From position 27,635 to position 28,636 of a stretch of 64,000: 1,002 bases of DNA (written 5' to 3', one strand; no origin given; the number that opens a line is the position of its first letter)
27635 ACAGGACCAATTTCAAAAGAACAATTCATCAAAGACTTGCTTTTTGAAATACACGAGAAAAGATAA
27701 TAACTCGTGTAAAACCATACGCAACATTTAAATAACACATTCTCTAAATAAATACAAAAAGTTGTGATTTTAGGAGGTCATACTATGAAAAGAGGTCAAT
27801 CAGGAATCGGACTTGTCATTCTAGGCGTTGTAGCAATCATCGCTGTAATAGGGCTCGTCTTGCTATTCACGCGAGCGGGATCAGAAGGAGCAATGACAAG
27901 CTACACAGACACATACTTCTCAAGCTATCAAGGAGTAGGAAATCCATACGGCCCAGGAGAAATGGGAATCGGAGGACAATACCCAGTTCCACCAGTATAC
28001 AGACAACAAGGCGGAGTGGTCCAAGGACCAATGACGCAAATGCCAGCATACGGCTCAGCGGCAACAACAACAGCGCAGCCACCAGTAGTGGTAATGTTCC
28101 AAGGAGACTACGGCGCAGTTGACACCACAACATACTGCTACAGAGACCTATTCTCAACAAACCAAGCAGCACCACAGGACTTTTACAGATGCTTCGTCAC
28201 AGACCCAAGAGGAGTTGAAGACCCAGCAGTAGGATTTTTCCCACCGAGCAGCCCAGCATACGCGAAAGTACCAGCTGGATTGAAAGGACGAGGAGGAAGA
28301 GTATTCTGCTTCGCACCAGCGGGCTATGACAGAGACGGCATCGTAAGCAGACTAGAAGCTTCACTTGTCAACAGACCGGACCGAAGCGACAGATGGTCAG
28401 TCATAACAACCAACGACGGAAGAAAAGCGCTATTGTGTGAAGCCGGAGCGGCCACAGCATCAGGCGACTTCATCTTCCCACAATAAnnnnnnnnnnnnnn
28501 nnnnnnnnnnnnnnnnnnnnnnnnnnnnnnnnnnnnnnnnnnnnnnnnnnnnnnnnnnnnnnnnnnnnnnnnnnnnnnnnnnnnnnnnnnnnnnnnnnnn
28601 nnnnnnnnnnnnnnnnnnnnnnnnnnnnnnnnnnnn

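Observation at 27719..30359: Identical 16-nt promoter element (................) precedes both the stand-alone pilin-like gene and the giant surface operon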

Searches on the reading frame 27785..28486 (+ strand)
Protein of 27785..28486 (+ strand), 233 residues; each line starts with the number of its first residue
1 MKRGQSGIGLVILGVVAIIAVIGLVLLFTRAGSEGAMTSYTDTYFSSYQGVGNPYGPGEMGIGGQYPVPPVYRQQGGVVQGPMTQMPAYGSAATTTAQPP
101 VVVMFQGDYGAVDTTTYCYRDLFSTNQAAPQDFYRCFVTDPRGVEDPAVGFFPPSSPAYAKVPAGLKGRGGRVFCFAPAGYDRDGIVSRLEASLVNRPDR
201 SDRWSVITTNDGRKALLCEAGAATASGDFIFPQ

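Call 10: search_protein_families(library=pfam, proteins=[window:27785-28486:+], max_evalue=0.01)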
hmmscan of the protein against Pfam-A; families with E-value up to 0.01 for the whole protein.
window:27785-28486:+ (233 aa): 0 families

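Call 14: find_encoding_contigs(protein=window:27785-28486:+, flank=10000, max_places=10)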
Protein window:27785-28486:+ (233 aa): 23 contigs read that carry it; 10 places shown.
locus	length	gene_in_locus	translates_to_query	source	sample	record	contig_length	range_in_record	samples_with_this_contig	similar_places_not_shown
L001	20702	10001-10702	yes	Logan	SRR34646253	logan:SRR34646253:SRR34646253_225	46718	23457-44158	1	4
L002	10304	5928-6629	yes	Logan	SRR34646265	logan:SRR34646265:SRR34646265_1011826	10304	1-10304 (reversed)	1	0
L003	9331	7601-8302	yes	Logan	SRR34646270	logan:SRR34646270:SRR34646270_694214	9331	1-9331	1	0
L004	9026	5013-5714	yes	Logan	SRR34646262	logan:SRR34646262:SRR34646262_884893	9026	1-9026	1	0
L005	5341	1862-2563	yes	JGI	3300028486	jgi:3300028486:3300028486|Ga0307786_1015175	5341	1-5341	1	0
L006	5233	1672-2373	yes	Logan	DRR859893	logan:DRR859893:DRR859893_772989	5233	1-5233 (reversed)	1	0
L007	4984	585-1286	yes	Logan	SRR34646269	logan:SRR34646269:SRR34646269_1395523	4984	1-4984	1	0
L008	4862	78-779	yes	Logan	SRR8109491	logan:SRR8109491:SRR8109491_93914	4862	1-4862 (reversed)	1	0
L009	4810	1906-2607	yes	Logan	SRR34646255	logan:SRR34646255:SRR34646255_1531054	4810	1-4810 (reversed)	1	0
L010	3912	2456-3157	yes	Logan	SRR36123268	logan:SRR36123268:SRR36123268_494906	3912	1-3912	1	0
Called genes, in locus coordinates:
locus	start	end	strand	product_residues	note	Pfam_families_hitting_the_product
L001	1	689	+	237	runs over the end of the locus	-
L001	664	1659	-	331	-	PF08068:DKCLD, PF01509:TruB_N, PF26292:PUA_elF2D (faint), PF21238:Pus10_C (weak), PF16198:TruB_C_2, PF01472:PUA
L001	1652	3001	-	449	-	-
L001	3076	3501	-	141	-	PF01198:Ribosomal_L31e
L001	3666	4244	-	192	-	PF01090:Ribosomal_S19e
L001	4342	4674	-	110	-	-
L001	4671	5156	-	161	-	PF00293:NUDIX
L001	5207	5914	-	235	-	PF08713:DNA_alkylation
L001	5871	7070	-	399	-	-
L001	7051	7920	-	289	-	PF02481:DNA_processg_A, PF18306:LDcluster4 (weak)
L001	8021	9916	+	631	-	PF02824:TGS, PF07973:tRNA_SAD, PF00587:tRNA-synt_2b, PF03129:HGTP_anticodon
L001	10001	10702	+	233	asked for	-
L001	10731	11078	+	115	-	PF01981:PTH2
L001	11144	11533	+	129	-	PF01092:Ribosomal_S6e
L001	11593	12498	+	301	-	-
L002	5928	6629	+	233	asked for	-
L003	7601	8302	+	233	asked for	-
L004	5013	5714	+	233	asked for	-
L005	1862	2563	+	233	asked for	-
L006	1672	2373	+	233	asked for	-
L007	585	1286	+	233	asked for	-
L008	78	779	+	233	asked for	-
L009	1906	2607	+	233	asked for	-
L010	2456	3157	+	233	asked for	-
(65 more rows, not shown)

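Call 17: find_homologous_proteins(query=window:27785-28486:+, max_evalue=0.001)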
Query window:27785-28486:+ (233 aa): 80 proteins with E <= 0.001 among 890 candidates.
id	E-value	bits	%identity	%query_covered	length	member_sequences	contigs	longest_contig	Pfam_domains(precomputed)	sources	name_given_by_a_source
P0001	4.9e-151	519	99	100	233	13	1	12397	-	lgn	-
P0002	1.1e-132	459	87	100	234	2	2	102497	-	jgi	-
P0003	3.2e-131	454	88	100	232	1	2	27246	-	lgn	-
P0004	5.8e-119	414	80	100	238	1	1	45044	-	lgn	-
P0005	2.7e-100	353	71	100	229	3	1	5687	-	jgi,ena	-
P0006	4.5e-24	103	36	100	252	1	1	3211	-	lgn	-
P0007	5.9e-24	103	41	76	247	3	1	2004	-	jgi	jgi:hypothetical protein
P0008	3.7e-23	100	39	76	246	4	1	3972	-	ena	-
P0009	4.9e-23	100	36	100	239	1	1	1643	-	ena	-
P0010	6.2e-22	96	33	94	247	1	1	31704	-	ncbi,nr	ncbi:Uncharacterised protein [uncultured archaeon]|nr:Uncharacterised protein [uncultured archaeon]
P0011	6.2e-21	93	35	100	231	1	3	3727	-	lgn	-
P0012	2.0e-20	91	35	100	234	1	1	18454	-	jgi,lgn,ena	-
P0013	2.4e-20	91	39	76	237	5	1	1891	-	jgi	-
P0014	1.5e-19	88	36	100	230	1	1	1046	-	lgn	-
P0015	1.6e-19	88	35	100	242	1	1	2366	-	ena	-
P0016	1.9e-19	88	33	100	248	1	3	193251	-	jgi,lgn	jgi:hypothetical protein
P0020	1.1e-18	86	31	100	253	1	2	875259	-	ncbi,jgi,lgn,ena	-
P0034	1.0e-16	79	32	100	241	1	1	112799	-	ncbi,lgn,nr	ncbi:hypothetical protein HY489_05540 [Candidatus Woesearchaeota archaeon]|nr:hypothetical protein [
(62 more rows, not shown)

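Call 18: find_encoding_contigs(protein=P0002, flank=10000, max_places=2)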
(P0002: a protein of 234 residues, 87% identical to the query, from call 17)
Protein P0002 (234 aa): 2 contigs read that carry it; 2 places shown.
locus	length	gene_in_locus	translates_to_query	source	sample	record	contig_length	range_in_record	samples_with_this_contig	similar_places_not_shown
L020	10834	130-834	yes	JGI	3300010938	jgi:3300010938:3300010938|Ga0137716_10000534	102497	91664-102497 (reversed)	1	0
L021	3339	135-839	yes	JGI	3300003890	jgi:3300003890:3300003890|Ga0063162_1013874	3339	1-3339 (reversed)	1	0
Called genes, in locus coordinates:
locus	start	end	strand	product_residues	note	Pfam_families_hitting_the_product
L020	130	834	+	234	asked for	-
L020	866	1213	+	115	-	PF01981:PTH2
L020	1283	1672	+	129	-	PF01092:Ribosomal_S6e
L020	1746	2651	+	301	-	-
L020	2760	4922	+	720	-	-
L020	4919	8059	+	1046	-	-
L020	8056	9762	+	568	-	-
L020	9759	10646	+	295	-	-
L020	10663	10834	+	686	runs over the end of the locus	-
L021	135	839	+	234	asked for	-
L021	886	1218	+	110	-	PF01981:PTH2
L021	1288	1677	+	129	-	PF01092:Ribosomal_S6e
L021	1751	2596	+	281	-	-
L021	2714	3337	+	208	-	?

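Call 19: find_encoding_contigs(protein=P0003, flank=10000, max_places=2)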
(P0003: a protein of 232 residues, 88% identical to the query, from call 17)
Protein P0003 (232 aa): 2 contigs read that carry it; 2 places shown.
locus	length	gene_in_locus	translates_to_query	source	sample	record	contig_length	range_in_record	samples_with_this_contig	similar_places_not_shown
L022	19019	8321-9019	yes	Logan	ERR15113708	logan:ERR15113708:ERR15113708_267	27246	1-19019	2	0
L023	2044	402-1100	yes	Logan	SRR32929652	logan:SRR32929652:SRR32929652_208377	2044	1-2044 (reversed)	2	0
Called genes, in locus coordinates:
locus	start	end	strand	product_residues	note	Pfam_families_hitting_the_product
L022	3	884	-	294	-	?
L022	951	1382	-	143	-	PF01198:Ribosomal_L31e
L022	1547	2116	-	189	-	PF01090:Ribosomal_S19e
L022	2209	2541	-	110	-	-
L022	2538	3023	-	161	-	PF00293:NUDIX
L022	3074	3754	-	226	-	PF08713:DNA_alkylation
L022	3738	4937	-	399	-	-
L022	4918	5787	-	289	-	PF02481:DNA_processg_A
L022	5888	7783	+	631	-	PF02824:TGS, PF07973:tRNA_SAD, PF00587:tRNA-synt_2b, PF03129:HGTP_anticodon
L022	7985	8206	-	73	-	-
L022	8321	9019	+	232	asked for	-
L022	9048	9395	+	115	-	PF01981:PTH2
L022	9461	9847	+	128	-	PF01092:Ribosomal_S6e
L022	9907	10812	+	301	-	-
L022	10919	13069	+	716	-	-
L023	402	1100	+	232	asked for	-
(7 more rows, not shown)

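Call 20: find_encoding_contigs(protein=P0004, flank=10000, max_places=2)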
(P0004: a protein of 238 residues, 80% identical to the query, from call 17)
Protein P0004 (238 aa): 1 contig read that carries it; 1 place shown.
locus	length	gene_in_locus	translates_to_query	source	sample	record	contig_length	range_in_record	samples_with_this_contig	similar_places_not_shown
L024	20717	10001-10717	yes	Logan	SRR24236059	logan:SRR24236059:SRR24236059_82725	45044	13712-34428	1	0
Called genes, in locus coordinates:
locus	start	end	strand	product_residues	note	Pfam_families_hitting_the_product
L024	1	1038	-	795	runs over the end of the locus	PF05762:VWA_CoxE (faint), PF07090:GATase1_like (faint), PF00092:VWA, PF13519:VWA_2, PF13768:VWA_3 (weak)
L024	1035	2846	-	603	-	PF07584:BatA, PF13519:VWA_2 (faint), PF24156:DUF7407, PF24157:DUF7408, PF24155:DUF7406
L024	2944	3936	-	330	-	PF08068:DKCLD, PF01509:TruB_N, PF26292:PUA_elF2D (faint), PF21238:Pus10_C (weak), PF16198:TruB_C_2, PF01472:PUA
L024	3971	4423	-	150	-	PF01198:Ribosomal_L31e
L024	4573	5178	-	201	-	PF01090:Ribosomal_S19e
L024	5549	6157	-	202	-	-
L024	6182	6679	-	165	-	-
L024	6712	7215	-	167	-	PF00293:NUDIX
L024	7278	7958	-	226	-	PF08713:DNA_alkylation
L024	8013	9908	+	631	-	PF02824:TGS, PF07973:tRNA_SAD, PF00587:tRNA-synt_2b, PF03129:HGTP_anticodon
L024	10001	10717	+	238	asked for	-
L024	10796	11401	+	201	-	-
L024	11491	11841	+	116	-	PF01981:PTH2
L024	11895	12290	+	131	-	PF01092:Ribosomal_S6e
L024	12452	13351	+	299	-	-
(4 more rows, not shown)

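Call 21: find_encoding_contigs(protein=P0005, flank=10000, max_places=2)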
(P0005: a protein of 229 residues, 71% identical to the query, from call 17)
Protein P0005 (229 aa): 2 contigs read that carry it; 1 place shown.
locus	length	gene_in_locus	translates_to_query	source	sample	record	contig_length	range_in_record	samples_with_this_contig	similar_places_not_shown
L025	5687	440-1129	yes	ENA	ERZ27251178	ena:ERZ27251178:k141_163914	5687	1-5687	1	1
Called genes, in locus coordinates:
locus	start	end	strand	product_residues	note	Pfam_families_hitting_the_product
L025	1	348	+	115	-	?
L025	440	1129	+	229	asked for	-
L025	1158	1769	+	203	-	-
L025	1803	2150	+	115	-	PF01981:PTH2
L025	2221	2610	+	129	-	PF01092:Ribosomal_S6e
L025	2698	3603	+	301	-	-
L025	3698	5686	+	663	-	?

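Call 34: find_encoding_contigs(protein=P0016, flank=8000, max_places=1)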
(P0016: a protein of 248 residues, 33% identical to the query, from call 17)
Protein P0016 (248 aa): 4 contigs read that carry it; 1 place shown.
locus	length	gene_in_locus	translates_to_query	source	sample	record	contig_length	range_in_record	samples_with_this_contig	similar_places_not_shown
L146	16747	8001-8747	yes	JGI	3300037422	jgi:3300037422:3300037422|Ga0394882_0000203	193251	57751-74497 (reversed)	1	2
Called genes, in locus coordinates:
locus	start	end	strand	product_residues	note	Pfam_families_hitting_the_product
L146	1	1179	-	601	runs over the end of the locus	PF07584:BatA, PF24156:DUF7407, PF24157:DUF7408, PF24155:DUF7406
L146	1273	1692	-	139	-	-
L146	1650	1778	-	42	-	-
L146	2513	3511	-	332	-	PF08068:DKCLD, PF01509:TruB_N, PF21238:Pus10_C, PF16198:TruB_C_2, PF01472:PUA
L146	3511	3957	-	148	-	PF01198:Ribosomal_L31e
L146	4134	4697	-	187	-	PF01090:Ribosomal_S19e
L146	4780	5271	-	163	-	PF00293:NUDIX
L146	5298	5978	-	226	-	PF08713:DNA_alkylation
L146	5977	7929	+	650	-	PF02824:TGS, PF07973:tRNA_SAD, PF00587:tRNA-synt_2b, PF03129:HGTP_anticodon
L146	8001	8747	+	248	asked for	-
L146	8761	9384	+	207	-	-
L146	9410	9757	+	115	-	PF01981:PTH2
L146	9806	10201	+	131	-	PF01092:Ribosomal_S6e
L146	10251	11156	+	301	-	-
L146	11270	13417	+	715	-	-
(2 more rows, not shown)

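Call 35: find_encoding_contigs(protein=P0020, flank=8000, max_places=1)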
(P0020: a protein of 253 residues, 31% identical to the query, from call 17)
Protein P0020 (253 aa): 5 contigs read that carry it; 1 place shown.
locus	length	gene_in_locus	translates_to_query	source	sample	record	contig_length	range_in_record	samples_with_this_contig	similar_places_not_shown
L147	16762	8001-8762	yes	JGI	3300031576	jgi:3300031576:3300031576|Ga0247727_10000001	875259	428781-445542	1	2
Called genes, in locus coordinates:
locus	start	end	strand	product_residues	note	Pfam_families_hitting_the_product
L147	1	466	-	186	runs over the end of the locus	PF01090:Ribosomal_S19e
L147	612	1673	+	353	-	-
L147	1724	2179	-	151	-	-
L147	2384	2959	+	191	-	PF01928:CYTH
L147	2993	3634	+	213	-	PF06821:Ser_hydrolase, PF12146:Hydrolase_4 (faint), PF06821:Ser_hydrolase (weak)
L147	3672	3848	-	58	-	-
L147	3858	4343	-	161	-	PF00293:NUDIX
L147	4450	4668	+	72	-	PF04014:MazE_antitoxin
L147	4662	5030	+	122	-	PF01850:PIN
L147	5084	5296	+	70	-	PF10049:DUF2283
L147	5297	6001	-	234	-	PF08713:DNA_alkylation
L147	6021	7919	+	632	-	PF02824:TGS, PF07973:tRNA_SAD, PF00587:tRNA-synt_2b, PF03129:HGTP_anticodon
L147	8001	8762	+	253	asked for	-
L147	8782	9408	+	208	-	-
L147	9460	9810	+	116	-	PF01981:PTH2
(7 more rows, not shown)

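Call 36: find_encoding_contigs(protein=P0034, flank=8000, max_places=1)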
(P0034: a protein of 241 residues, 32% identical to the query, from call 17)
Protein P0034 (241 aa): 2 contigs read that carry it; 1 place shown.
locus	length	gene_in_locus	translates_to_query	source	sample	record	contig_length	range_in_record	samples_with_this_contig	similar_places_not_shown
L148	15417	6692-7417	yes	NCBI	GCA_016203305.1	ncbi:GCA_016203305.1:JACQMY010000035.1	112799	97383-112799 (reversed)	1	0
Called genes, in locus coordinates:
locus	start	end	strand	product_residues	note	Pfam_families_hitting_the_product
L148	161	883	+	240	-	PF01015:Ribosomal_S3Ae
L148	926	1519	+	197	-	PF00069:Pkinase (weak), PF01163:RIO1, PF01636:APH (faint), PF06293:Kdo (faint)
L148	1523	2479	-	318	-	PF00215:OMPdecase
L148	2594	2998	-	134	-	-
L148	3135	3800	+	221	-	-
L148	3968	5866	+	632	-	PF02824:TGS, PF07973:tRNA_SAD, PF00587:tRNA-synt_2b, PF03129:HGTP_anticodon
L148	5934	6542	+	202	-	-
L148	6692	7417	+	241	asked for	-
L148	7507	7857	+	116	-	PF01981:PTH2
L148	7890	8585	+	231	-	PF00069:Pkinase, PF07714:PK_Tyr_Ser-Thr (weak)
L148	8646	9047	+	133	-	PF01092:Ribosomal_S6e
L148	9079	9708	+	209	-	PF13489:Methyltransf_23, PF13847:Methyltransf_31, PF08241:Methyltransf_11, PF08242:Methyltransf_12, PF13649:Methyltransf_25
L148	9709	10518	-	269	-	-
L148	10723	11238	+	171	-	-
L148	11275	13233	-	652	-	PF01261:AP_endonuc_2 (weak)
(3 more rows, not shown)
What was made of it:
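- The small gene and the operon stay within a few kb of each other in distant relatives (calls 34-36).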

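Call 49: predict_structure(alignment_id=A1)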
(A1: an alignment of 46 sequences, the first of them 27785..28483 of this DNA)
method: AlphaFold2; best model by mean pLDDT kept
length: 233 residues; sequences in the alignment: 46
mean_pLDDT: 59.6   pTM: 0.46
mean pLDDT of the five models: 59.6, 56.9, 56.7, 54.0, 53.8
residues with pLDDT >= 90: 19; 70-90: 76; 50-70: 31; < 50: 107
segments of 3 or more residues with pLDDT < 50: 34-94, 108-110, 142-169, 222-233
pLDDT, mean of each block of 10 residues (from residue 1): 64 91 82 42 38 37 37 33 34 55 61 69 84 76 35 35 43 79 90 87 79 79 47 36
secondary structure, 60 per line:
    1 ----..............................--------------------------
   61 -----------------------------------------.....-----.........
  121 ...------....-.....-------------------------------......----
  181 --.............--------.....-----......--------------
elements in order: H5-34 E102-106 H112-123 H130-133 E135-139 E171-176 H183-195 E204-208 E214-219

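Call 51: fold_search(model_id=the predicted structure, library=pdb)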
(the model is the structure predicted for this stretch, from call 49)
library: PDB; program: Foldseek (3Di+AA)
matches with E <= 10: 295; with E <= 0.001: 0
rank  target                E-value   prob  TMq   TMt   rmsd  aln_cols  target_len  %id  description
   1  8w3o                  5.9e-01  0.03  0.10  0.07  16.5       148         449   14  Crystal structure of prefusion-stabilized RSV F protein UFCR3-GDQ (released 2025-01-15)
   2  7qiw_W                7.7e-01  0.14  0.21  0.38   6.6       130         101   10  Specific features and methylation sites of a plant ribosome. 60S ribosomal subunit. (released 2022-07-13)
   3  6yxx_BO               9.4e-01  0.12  0.21  0.25  12.0       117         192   16  State A of the Trypanosoma brucei mitoribosomal large subunit assembly intermediate (released 2020-10-14)
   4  8zpy_C                9.4e-01  0.02  0.09  0.05  18.1       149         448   11  Crystal structure of prefusion F of RSV (released 2025-12-17)
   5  7qwq_U                1.0e+00  0.12  0.15  0.28   5.5        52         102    8  Ternary complex of ribosome nascent chain with SRP and NAC (released 2022-03-16)
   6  6zj3_Lj               1.1e+00  0.14  0.22  0.39   6.7       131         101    9  Cryo-EM structure of the highly atypical cytoplasmic ribosome of Euglena gracilis (released 2020-10-07)
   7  7oyc_U1               1.2e+00  0.14  0.15  0.29   4.2        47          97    6  Cryo-EM structure of the Xenopus egg 80S ribosome (released 2022-07-20)
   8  5ea5                  1.2e+00  0.02  0.12  0.07  16.0       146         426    8  Crystal Structure of Inhibitor TMC-353121 in Complex with Prefusion RSV F Glycoprotein (released 2015-12-09)
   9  8zq7_C                1.2e+00  0.02  0.09  0.06  19.0       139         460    9  Crystal structure of prefusion RSV F protein (released 2025-06-04)
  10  6y6x_LU               1.3e+00  0.13  0.15  0.29   4.2        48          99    8  Tetracenomycin X bound to the human ribosome (released 2020-07-08)
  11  7qwr_U                1.3e+00  0.08  0.14  0.27   7.5        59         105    3  Structure of the ribosome-nascent chain containing an ER signal sequence in complex with NAC (released 2022-03-09)
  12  8zpy_A                1.3e+00  0.02  0.10  0.06  18.4       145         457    9  Crystal structure of prefusion F of RSV (released 2025-12-17)
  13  8zq7_A                1.3e+00  0.02  0.10  0.05  18.6       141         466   10  Crystal structure of prefusion RSV F protein (released 2025-06-04)
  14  9f1b_BU               1.5e+00  0.12  0.15  0.28   4.3        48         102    8  Mammalian ternary complex of a translating 80S ribosome, NAC and NatA/E (released 2024-08-21)
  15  6yxy_BO               1.5e+00  0.09  0.21  0.22  11.3       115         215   16  State B of the Trypanosoma brucei mitoribosomal large subunit assembly intermediate (released 2020-10-14)
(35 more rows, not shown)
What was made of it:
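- On Archaeal type IV pilin (class III signal peptide): The best Foldseek hit in the PDB has E = 0.59 (calls 49, 51).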

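Call 59: search_protein_families(library=ncbifam, proteins=[window:27785-28486:+], max_evalue=1)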
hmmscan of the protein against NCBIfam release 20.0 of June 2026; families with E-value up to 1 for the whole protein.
window:27785-28486:+ (233 aa): 0 families

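Call 67: search_solved_structures(query=window:27785-28486:+, max_evalue=1)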
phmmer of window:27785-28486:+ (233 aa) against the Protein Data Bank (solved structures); distinct sequences matched with E-value up to 1: 3.
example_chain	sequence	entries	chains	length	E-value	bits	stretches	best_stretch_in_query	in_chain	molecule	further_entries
9vyg_o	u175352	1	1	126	0.093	15.3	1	80-141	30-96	Tail spike protein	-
9vyg_n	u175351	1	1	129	0.094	15.3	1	80-141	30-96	Tail spike protein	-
9vyg_m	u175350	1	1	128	0.096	15.3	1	80-141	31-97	Tail spike protein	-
